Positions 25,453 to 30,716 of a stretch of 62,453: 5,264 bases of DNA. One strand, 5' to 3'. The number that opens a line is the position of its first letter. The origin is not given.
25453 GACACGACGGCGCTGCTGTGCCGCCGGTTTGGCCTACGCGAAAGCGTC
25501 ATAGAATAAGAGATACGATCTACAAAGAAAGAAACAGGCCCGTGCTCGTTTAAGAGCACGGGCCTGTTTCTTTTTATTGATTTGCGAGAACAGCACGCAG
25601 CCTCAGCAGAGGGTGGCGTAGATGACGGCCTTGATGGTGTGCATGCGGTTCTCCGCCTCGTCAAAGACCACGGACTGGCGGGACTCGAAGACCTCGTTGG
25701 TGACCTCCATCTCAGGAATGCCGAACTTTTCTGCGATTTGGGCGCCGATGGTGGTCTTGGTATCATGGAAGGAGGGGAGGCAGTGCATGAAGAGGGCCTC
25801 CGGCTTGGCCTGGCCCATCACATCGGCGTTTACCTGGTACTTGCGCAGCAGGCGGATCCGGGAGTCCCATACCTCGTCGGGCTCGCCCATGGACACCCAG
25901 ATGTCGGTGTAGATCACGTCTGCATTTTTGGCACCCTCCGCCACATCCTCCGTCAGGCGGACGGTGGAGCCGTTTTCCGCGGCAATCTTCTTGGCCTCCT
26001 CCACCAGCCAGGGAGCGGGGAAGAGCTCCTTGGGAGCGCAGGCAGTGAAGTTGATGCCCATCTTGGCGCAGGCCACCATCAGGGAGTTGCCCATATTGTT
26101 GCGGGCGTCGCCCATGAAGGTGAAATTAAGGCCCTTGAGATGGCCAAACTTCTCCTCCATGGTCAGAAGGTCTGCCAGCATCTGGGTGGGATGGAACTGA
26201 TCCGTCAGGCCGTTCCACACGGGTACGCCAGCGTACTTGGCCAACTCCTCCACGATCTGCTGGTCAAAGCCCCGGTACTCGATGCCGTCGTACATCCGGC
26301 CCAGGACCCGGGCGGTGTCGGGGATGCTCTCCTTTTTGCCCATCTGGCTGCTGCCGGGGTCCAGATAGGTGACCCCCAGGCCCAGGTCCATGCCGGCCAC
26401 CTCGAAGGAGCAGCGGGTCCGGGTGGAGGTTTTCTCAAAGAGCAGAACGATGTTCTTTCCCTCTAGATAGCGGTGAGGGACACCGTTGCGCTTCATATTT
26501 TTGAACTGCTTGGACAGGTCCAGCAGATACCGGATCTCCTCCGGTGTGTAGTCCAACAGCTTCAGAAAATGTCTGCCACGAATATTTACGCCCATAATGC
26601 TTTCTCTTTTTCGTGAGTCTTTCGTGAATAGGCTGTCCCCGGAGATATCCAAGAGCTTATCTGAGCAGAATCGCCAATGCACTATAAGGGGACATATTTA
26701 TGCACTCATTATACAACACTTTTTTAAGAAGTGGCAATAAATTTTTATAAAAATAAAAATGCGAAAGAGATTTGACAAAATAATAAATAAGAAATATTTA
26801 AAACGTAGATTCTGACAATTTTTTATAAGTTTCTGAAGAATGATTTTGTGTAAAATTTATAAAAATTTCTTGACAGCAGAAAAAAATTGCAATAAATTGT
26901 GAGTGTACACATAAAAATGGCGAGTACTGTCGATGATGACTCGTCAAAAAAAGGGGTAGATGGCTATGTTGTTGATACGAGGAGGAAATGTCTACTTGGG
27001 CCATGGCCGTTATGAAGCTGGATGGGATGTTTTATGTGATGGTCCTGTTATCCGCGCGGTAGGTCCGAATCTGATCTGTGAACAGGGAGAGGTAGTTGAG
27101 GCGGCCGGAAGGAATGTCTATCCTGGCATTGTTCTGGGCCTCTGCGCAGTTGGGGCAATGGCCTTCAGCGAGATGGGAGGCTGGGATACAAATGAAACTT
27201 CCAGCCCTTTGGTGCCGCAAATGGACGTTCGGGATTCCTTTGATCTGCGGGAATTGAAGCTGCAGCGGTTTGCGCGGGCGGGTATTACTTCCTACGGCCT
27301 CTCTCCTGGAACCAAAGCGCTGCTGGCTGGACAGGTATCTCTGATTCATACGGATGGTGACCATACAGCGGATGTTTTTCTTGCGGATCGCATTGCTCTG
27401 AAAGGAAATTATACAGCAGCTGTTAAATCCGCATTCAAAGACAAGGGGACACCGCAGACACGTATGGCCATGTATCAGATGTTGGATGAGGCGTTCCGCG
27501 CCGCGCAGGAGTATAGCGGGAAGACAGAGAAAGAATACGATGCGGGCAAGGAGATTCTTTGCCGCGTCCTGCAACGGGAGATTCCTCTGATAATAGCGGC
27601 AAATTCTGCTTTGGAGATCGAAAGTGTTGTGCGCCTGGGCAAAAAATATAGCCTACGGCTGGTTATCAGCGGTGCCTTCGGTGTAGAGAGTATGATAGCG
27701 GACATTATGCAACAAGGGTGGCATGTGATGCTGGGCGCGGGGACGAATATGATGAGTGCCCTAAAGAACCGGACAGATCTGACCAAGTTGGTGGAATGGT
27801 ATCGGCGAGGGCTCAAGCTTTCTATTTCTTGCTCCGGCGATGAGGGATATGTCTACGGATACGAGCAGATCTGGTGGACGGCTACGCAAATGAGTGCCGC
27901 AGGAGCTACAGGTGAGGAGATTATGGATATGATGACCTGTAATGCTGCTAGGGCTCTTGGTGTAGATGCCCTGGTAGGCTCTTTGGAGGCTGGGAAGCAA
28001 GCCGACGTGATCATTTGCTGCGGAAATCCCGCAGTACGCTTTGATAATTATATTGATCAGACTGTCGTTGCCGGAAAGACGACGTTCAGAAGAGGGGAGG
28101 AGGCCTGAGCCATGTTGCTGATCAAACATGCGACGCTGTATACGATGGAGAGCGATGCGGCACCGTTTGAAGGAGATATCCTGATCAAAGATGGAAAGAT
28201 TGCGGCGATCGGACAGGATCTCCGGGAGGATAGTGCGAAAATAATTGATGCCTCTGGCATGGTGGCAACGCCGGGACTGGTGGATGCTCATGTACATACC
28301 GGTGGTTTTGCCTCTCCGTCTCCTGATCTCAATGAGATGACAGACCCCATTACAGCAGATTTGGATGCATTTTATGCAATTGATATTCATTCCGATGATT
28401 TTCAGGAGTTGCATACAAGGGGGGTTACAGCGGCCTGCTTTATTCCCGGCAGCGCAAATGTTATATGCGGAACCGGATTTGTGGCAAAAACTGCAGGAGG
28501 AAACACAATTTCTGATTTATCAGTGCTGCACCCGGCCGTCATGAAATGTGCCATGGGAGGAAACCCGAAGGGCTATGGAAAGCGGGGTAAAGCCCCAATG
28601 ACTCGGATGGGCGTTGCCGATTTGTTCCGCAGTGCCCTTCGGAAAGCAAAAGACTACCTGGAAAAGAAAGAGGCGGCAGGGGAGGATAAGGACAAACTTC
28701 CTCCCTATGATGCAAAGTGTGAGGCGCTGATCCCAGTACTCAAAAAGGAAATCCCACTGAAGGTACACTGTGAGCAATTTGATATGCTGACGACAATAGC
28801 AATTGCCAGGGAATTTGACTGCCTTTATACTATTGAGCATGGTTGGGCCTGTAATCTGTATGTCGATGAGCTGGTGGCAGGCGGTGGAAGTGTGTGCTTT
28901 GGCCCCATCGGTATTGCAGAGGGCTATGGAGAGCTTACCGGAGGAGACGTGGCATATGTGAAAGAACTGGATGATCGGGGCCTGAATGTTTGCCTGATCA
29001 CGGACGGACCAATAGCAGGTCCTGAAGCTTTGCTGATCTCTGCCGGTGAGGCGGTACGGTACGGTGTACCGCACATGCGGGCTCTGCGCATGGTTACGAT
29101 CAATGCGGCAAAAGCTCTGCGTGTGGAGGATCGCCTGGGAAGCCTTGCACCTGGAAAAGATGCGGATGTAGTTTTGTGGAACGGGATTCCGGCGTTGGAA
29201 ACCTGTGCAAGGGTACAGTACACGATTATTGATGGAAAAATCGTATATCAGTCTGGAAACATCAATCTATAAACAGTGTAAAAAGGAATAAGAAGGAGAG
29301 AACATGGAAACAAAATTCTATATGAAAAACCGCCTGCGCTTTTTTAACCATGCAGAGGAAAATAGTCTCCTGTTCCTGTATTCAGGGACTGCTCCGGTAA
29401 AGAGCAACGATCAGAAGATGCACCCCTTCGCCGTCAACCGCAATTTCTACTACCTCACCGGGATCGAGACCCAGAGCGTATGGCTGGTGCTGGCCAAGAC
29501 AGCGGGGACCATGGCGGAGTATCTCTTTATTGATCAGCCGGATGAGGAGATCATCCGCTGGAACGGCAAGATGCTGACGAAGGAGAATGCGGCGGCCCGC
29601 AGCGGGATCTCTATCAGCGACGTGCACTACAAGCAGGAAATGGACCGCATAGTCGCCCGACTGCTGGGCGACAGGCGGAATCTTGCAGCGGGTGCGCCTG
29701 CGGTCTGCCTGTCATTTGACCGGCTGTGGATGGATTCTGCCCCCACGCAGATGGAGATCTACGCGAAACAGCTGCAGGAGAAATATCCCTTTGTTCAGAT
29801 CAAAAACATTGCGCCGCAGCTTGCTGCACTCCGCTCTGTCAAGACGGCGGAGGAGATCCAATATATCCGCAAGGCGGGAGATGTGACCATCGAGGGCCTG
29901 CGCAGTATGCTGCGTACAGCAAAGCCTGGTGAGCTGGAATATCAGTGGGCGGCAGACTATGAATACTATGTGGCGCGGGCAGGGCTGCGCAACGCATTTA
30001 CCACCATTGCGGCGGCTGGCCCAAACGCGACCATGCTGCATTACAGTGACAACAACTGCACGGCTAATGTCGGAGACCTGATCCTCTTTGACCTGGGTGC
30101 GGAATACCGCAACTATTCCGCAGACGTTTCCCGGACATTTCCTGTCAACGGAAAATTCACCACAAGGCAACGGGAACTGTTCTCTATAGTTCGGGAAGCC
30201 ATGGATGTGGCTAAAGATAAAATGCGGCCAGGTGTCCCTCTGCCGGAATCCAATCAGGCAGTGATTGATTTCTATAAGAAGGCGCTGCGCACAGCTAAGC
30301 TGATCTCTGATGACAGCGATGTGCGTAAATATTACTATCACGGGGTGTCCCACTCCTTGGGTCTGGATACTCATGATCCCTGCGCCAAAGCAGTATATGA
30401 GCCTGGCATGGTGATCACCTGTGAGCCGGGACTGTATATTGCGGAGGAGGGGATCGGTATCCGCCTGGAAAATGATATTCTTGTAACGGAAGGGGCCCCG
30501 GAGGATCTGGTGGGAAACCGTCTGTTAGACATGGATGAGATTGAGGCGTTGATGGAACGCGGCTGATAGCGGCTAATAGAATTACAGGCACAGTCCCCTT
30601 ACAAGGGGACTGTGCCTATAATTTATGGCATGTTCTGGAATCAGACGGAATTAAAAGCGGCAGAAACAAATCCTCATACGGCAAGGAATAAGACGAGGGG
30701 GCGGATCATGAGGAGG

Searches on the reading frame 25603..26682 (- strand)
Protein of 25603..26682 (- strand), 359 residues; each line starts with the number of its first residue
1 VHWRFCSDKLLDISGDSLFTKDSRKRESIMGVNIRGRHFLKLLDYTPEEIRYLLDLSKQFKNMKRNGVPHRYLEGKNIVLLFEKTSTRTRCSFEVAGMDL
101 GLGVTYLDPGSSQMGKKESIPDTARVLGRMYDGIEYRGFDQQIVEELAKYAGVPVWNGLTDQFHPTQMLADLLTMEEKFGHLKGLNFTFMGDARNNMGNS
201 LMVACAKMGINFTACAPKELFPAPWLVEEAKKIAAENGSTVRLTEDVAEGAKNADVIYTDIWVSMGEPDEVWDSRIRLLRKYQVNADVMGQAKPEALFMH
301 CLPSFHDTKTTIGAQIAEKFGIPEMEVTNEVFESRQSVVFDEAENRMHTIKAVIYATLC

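Call 59: search_protein_families(library=pfam, proteins=[window:25603-26682:-], max_evalue=0.00001)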
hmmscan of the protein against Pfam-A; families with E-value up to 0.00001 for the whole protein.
window:25603-26682:- (359 aa): 2 families
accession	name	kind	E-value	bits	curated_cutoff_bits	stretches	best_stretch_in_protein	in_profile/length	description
PF00185.30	OTCace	-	2.3e-53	180.9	29.4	1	183-356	1-156/157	Aspartate/ornithine carbamoyltransferase, Asp/Orn binding domain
PF02729.26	OTCace_N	-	2.5e-49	167.6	29.9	1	37-177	1-148/148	Aspartate/ornithine carbamoyltransferase, carbamoyl-P binding domain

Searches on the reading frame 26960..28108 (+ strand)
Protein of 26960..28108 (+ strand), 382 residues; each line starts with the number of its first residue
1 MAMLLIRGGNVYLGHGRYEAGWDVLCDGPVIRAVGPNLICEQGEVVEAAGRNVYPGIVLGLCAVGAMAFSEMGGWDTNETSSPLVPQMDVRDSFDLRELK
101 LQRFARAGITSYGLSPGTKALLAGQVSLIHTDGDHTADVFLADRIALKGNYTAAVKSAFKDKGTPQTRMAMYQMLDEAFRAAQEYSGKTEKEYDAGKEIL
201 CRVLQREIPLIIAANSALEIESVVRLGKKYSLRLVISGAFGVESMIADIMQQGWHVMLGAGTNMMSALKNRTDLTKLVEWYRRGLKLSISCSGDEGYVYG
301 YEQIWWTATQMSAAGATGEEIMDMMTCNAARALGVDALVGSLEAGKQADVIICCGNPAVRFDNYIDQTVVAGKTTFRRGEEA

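Call 59: search_protein_families(library=pfam, proteins=[window:26960-28108:+], max_evalue=0.00001)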
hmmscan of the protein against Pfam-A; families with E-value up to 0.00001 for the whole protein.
window:26960-28108:+ (382 aa): 1 family
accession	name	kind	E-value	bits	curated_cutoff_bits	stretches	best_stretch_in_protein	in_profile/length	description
PF01979.26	Amidohydro_1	-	3.1e-10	40.3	25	1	312-374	277-344/345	Amidohydrolase family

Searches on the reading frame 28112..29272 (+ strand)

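Call 59: search_protein_families(library=pfam, proteins=[window:28112-29272:+], max_evalue=0.00001)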
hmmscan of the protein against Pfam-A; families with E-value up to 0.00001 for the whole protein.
window:28112-29272:+ (386 aa): 2 families
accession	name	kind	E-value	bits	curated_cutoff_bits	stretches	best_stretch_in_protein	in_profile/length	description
PF01979.26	Amidohydro_1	-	1.1e-19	71.3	25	1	284-378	236-345/345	Amidohydrolase family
PF07969.17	Amidohydro_3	-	6e-19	69.3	29.7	1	281-379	357-472/472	Amidohydrolase family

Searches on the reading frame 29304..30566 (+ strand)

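Call 59: search_protein_families(library=pfam, proteins=[window:29304-30566:+], max_evalue=0.00001)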
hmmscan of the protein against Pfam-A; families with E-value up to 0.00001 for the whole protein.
window:29304-30566:+ (420 aa): 2 families
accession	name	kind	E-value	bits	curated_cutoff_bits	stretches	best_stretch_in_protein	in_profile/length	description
PF00557.29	Peptidase_M24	-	1.6e-50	172.2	23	1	187-396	2-208/208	Metallopeptidase family M24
PF05195.22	AMP_N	-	1.5e-20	73.6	24.6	1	6-125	1-118/121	Aminopeptidase P, N-terminal domain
